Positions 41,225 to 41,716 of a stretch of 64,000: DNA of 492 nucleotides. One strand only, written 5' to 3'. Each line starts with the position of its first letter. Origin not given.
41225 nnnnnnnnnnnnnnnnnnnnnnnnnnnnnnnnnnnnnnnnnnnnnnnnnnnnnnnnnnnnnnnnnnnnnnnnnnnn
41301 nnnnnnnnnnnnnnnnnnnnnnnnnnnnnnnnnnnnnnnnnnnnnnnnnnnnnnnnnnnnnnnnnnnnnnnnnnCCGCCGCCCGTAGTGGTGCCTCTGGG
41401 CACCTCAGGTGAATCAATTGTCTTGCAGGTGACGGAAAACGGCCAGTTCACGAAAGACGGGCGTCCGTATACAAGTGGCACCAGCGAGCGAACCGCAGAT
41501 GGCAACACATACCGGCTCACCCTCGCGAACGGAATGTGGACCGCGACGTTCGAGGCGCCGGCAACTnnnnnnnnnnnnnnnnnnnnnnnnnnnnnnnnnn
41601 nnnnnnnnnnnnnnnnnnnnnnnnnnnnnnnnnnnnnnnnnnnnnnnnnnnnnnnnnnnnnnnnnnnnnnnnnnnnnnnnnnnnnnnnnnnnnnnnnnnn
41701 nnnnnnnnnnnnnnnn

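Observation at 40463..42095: Unrecognised ~60-aa beta-rich repeat module shared by three proteins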

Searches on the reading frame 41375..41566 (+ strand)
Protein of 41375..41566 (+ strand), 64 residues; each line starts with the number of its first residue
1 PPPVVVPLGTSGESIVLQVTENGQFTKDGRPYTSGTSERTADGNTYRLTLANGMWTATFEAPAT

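Call 33: search_solved_structures(query=A4, max_evalue=10)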
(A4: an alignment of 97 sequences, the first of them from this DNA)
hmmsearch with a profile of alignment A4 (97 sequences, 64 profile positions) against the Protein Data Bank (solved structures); distinct sequences matched with E-value up to 10: 29.
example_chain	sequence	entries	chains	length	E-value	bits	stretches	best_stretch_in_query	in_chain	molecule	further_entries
2yn3_A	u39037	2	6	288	0.016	18.4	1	34-57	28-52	PUTATIVE INNER MEMBRANE PROTEIN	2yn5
4kdv_A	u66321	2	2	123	0.041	17.1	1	28-58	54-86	Antifreeze protein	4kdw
5c86_A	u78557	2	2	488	0.054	16.7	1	6-41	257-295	Kelch domain-containing protein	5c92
1d1z_A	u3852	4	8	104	0.16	15.2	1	45-61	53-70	SAP SH2 DOMAIN | T CELL SIGNAL TRANSDUCTION MOLECULE SAP | SH2 domain protein 1A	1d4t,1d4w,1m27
5z1o_A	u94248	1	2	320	0.17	15.1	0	25-61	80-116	Outer Surface Protein A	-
6o38_A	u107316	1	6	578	0.26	14.5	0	25-56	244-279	Acinetobacter secreted protease CpaA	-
1ka6_A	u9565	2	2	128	0.28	14.4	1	45-61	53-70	SH2 DOMAIN PROTEIN 1A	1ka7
9tp5_A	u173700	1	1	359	1.1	12.5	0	43-56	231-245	Serine/threonine-protein phosphatase BSU1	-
2fm4_A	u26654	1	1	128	1.3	12.3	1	20-44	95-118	Pyruvate, phosphate dikinase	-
4uow_1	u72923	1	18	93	1.4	12.2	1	24-50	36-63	Obscurin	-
3kho_B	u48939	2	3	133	1.4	12.1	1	33-52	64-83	B-cell antigen receptor complex-associated protein beta chain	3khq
4c4k_O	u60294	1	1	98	1.6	12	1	24-50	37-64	OBSCURIN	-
7klt_A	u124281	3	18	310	2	11.6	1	5-24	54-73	4-hydroxy-tetrahydrodipicolinate synthase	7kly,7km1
1cdi_A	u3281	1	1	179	2.2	11.5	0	5-19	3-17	T CELL SURFACE GLYCOPROTEIN CD4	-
2nxy_B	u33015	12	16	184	2.3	11.5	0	5-19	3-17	T-cell surface glycoprotein CD4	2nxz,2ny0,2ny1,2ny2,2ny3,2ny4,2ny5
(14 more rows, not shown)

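Call 37: predict_structure(alignment_id=A4)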
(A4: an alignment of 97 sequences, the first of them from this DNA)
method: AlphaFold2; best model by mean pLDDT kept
length: 64 residues; sequences in the alignment: 97
mean_pLDDT: 94.2   pTM: 0.74
mean pLDDT of the five models: 94.2, 93.8, 91.9, 91.2, 89.7
residues with pLDDT >= 90: 59; 70-90: 5; 50-70: 0; < 50: 0
segments of 3 or more residues with pLDDT < 50: none
pLDDT, mean of each block of 10 residues (from residue 1): 94 95 94 96 95 95 85
secondary structure, 60 per line:
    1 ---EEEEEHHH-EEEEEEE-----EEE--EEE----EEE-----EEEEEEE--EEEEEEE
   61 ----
elements in order: E4-8 E13-19 E25-27 E30-32 E37-39 E45-51 E54-60

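Call 39: fold_search(model_id=the predicted structure, library=pdb)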
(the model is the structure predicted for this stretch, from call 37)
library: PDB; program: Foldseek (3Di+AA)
matches with E <= 10: 340; with E <= 0.001: 0
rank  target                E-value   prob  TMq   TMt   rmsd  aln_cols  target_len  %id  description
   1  3vpb_E                6.9e-02  1.00  0.57  0.64   3.8        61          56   10  ArgX from Sulfolobus tokodaii complexed with LysW/Glu/ADP/Mg/Zn/Sulfate (released 2013-02-27)
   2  6ylg_r                4.1e-01  0.25  0.30  0.13   7.8        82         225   16  Rix1-Rea1 pre-60S particle - 60S core, body 1 (rigid body refinement) (released 2020-07-29)
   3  3jct_r                4.6e-01  0.23  0.30  0.13   7.7        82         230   16  Cryo-em structure of eukaryotic pre-60S ribosomal subunits (released 2016-06-01)
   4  8qqn_PA               1.0e+00  0.12  0.27  0.06   9.1        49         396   22  Portal protein of full Haloferax tailed virus 1. (released 2024-10-16)
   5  3elx                  1.1e+00  0.16  0.31  0.18  10.9        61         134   16  Crystal structure of apo Zebrafish Ileal Bile Acid-Binding Protein (released 2009-01-13)
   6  9tvu_P                1.3e+00  0.12  0.27  0.15   9.5        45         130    7  Structure of the Chlamydomonas reinhardtii chlororibosome (released 2026-02-18)
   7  3nrl_A                1.4e+00  0.16  0.36  0.33   9.7        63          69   11  Crystal Structure of protein RUMGNA_01417 from Ruminococcus gnavus, Northeast Structural Genomics Consortium Target Ug (released 2010-08-25)
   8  3em0_A                1.4e+00  0.15  0.33  0.19  10.9        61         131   16  Crystal structure of Zebrafish Ileal Bile Acid-Bindin Protein complexed with cholic acid (crystal form B). (released 2009-01-13)
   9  2af5                  1.4e+00  0.12  0.27  0.10   7.0        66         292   15  2.5A X-ray Structure of Engineered OspA protein (released 2006-08-01)
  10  1u3e_M                1.5e+00  0.25  0.32  0.13   8.6        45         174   16  DNA binding and cleavage by the HNH homing endonuclease I-HmuI (released 2004-08-31)
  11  5l8i_A                1.5e+00  0.13  0.32  0.19   6.8        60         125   22  crystal structure of human FABP6 apo-protein (released 2016-08-24)
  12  6grz_A                1.6e+00  0.08  0.26  0.09  13.9        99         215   11  Crystal structure of the light chain dimer mH6 (released 2019-06-12)
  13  8qsy_PA               1.7e+00  0.14  0.30  0.06   9.1        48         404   19  Portal capsid interface of full Haloferax tailed virus 1. (released 2024-10-23)
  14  8opz                  1.7e+00  0.06  0.26  0.05  12.6        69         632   16  Crystal structure of a tailspike depolymerase (APK16_gp47) from Acinetobacter phage APK16 (released 2023-05-31)
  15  9cse                  1.8e+00  0.51  0.35  0.08   1.0        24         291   29  Crystal structure of Repeats-in-Toxin-like domain from Aeromonas hydrophila (released 2025-05-14)
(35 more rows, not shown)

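Call 40: search_protein_representatives(alignment_id=A4)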
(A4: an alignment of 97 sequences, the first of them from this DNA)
Query: 97 sequences, 64 profile positions. Proteins with E-value up to 0.001 (for the whole library): 554; up to 1e-10: 381; up to 1e-30: 222. The best 150 are listed.
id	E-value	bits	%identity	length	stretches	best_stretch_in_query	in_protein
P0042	2.5e-261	860.2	-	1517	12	1-64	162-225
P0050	6.9e-234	772.3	-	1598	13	1-63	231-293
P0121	3.5e-220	728.4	-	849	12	1-63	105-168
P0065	3.5e-218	722.0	-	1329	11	1-64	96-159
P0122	3.9e-205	680.2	-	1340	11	1-63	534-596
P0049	3.7e-203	673.9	-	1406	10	1-63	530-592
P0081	2.8e-195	648.7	-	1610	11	4-64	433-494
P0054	2.7e-194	645.5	-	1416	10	1-63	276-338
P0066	3.6e-192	638.7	-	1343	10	1-64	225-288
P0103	5.8e-188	625.2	-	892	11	1-63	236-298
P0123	2.6e-184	613.5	-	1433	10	1-64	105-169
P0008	1.6e-180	601.4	-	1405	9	1-64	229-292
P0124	1.6e-177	591.8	-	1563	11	1-64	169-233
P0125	5.4e-176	586.9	-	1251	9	1-64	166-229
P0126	1.1e-174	582.7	-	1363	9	2-64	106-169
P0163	1.7e-115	393.0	-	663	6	1-64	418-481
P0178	2.7e-101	347.6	-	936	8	11-63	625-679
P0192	1.6e-83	290.7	-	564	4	1-62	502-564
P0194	1.5e-82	287.6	-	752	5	1-64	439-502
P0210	5.4e-74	260.1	-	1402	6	1-63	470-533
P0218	8.8e-67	237.1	-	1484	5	1-63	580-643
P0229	1.0e-61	220.8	-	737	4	1-63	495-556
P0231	7.7e-60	214.8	-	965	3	1-62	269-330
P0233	8.6e-57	205.1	-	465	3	3-63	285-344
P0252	3.8e-49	180.6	-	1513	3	4-63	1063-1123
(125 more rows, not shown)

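Call 43: search_protein_families(library=pfam, proteins=[P0163, P0178, P0192, P0194, P0210, P0218, P0229, P0231, P0252, P0233], max_evalue=0.0001)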
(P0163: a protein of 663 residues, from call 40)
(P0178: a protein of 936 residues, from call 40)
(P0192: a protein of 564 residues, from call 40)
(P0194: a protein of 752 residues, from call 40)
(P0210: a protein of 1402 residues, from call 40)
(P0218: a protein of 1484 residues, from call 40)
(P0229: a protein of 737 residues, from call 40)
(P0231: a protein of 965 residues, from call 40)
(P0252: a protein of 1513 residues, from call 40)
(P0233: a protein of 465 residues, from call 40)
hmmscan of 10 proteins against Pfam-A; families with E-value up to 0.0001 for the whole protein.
P0163 (663 aa): 2 families
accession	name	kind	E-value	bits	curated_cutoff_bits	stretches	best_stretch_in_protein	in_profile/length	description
PF00089.32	Trypsin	-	3e-22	80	20.6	1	9-211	8-220/220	Trypsin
PF13365.12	Trypsin_2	-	2.6e-05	25.4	27.6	0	28-181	3-140/144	Trypsin-like peptidase domain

P0178 (936 aa): 1 family
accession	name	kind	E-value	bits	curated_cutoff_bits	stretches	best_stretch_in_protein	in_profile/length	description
PF13365.12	Trypsin_2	-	2.2e-13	51.6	27.6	1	192-363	1-144/144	Trypsin-like peptidase domain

P0192 (564 aa): 5 families
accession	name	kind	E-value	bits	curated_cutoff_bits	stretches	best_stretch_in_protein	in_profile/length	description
PF13637.12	Ank_4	-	2.8e-30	104.1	22.7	2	59-110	1-50/50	Ankyrin repeats (many copies)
PF00023.36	Ank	-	1.8e-29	100.6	21.1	1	244-278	2-33/33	Ankyrin repeat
PF12796.13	Ank_2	-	6.7e-27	94.3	27.3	2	59-152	1-87/90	Ankyrin repeats (3 copies)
PF13857.12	Ank_5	-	1.2e-19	70.5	27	1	235-287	7-56/56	Ankyrin repeats (many copies)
PF13606.12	Ank_3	-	1.1e-18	65.5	22.3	0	90-117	2-29/30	Ankyrin repeat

P0194 (752 aa): 0 families

P0210 (1402 aa): 5 families
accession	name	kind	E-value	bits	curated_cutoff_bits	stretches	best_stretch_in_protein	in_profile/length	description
PF25021.1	TEN_NHL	-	3.9e-37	128.5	27.1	3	905-953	131-177/357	Teneurin NHL domain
PF01436.27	NHL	-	1.4e-36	123.1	20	4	915-940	1-26/28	NHL repeat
PF08238.18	Sel1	-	2e-23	82.4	30.7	2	1187-1218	5-36/36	Sel1 repeat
PF24684.1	Vgb_lyase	-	4.7e-13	49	50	1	805-1060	13-213/290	Virginiamycin B lyase family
PF08450.18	SGL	-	2.6e-11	44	26.3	0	917-956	185-224/246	SMP-30/Gluconolactonase/LRE-like region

P0218 (1484 aa): 7 families
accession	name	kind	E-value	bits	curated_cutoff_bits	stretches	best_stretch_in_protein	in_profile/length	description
PF08238.18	Sel1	-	7.5e-53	175.5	30.7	5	1375-1410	1-36/36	Sel1 repeat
PF25021.1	TEN_NHL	-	1.3e-35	123.4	27.1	1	842-892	130-178/357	Teneurin NHL domain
PF01436.27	NHL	-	2.2e-26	90.9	20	2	853-879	1-27/28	NHL repeat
PF13365.12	Trypsin_2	-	8.5e-09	36.7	27.6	1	305-471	1-144/144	Trypsin-like peptidase domain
PF08450.18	SGL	-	2.9e-06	27.5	26.3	0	976-1119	97-228/246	SMP-30/Gluconolactonase/LRE-like region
PF24684.1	Vgb_lyase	-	6.4e-06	25.6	50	0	1078-1143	14-79/290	Virginiamycin B lyase family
PF06739.17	SBBP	-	1.4e-05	25.4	20.5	0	909-926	13-29/38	Beta-propeller repeat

P0229 (737 aa): 1 family
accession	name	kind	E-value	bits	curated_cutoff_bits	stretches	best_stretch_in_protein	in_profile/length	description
PF13365.12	Trypsin_2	-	2.5e-11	45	27.6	1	250-410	1-136/144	Trypsin-like peptidase domain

P0231 (965 aa): 2 families
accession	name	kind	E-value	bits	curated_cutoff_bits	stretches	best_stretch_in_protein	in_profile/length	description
PF03781.23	FGE-sulfatase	-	1.1e-36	127.3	23.3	1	1-207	15-255/255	Sulfatase-modifying factor enzyme 1-like domain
PF00058.23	Ldl_recept_b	-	1.2e-21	77.3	21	1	778-820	1-39/42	Low-density lipoprotein receptor repeat class B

P0252 (1513 aa): 11 families
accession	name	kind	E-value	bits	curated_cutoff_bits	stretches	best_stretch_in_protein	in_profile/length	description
PF03781.23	FGE-sulfatase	-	9.7e-43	147.1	23.3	1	781-998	4-255/255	Sulfatase-modifying factor enzyme 1-like domain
PF01436.27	NHL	-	1.9e-42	141.7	20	4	1319-1345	1-27/28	NHL repeat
PF12796.13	Ank_2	-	4.1e-42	143.1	27.3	3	419-490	21-89/90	Ankyrin repeats (3 copies)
PF25021.1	TEN_NHL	-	1.7e-38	133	27.1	5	1196-1246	130-178/357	Teneurin NHL domain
PF13637.12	Ank_4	-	1.2e-36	124.3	22.7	2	398-447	1-50/50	Ankyrin repeats (many copies)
PF00023.36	Ank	-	4.1e-36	121.4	21.1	3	393-423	1-31/33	Ankyrin repeat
PF13606.12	Ank_3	-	8.4e-29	96.4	22.3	1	393-422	1-30/30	Ankyrin repeat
PF13857.12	Ank_5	-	2e-26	92.2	27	2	380-434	1-56/56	Ankyrin repeats (many copies)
PF13449.12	Phytase-like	-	4.6e-07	30.5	27.6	0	1186-1241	46-101/284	Esterase-like activity of phytase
PF06739.17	SBBP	-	1.3e-05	25.5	20.5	0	1376-1391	14-29/38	Beta-propeller repeat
PF08450.18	SGL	-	1.4e-05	25.3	26.3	0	1325-1474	91-220/246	SMP-30/Gluconolactonase/LRE-like region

P0233 (465 aa): 2 families
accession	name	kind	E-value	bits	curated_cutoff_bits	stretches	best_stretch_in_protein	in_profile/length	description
PF00089.32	Trypsin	-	6.7e-20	72.3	20.6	1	32-246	1-219/220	Trypsin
PF13365.12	Trypsin_2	-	2.3e-06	28.8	27.6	1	64-217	6-139/144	Trypsin-like peptidase domain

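Call 55: list_cluster_members(proteins=[P0163, P0178, P0192, P0210, P0218, P0231, P0252, P0050, P0051, P0076])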
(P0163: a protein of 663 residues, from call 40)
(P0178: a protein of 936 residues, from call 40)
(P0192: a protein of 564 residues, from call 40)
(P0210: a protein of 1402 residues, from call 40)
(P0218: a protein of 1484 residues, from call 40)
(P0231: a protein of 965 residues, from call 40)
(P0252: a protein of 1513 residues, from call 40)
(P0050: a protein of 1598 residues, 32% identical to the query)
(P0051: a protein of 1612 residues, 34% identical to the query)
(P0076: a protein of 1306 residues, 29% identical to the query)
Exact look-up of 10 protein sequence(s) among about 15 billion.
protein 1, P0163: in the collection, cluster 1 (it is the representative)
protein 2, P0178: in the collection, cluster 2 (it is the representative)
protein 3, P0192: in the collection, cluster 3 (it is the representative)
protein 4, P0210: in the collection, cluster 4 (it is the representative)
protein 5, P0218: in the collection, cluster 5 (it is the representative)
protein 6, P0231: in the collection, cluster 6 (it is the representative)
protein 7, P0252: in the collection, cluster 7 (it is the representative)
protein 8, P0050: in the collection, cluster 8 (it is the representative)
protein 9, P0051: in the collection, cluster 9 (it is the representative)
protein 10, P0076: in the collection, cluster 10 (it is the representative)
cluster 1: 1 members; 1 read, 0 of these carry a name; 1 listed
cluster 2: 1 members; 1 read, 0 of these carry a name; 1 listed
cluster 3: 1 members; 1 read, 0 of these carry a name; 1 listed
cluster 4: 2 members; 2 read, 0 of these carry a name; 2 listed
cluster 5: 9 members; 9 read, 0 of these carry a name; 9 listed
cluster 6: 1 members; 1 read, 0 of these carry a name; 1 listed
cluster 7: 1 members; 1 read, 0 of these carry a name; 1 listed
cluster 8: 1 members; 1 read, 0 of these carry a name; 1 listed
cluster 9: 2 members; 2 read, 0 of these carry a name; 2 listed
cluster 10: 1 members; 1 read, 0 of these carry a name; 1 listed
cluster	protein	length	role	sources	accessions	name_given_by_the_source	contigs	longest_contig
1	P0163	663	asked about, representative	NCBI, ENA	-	-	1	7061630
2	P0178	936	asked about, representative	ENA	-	-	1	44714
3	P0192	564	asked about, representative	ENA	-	-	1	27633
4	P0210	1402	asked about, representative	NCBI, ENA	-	-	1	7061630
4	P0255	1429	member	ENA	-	-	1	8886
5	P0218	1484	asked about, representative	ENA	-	-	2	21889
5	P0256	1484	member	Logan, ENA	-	-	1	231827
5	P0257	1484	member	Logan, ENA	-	-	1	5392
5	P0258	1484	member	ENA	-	-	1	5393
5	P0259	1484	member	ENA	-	-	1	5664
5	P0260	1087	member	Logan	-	-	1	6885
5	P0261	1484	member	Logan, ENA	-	-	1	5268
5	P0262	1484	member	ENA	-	-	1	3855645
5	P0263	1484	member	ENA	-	-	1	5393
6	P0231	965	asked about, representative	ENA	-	-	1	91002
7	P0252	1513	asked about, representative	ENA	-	-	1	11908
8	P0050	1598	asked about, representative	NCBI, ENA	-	-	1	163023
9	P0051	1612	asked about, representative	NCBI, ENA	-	-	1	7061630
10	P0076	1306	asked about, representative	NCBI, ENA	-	-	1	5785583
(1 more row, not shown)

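Call 69: find_homologous_proteins(query=A4, max_evalue=0.00001)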
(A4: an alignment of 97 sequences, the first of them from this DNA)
Query A4 (97 sequences): 197 candidates shared short words with the query, none scored E <= 0.00001.
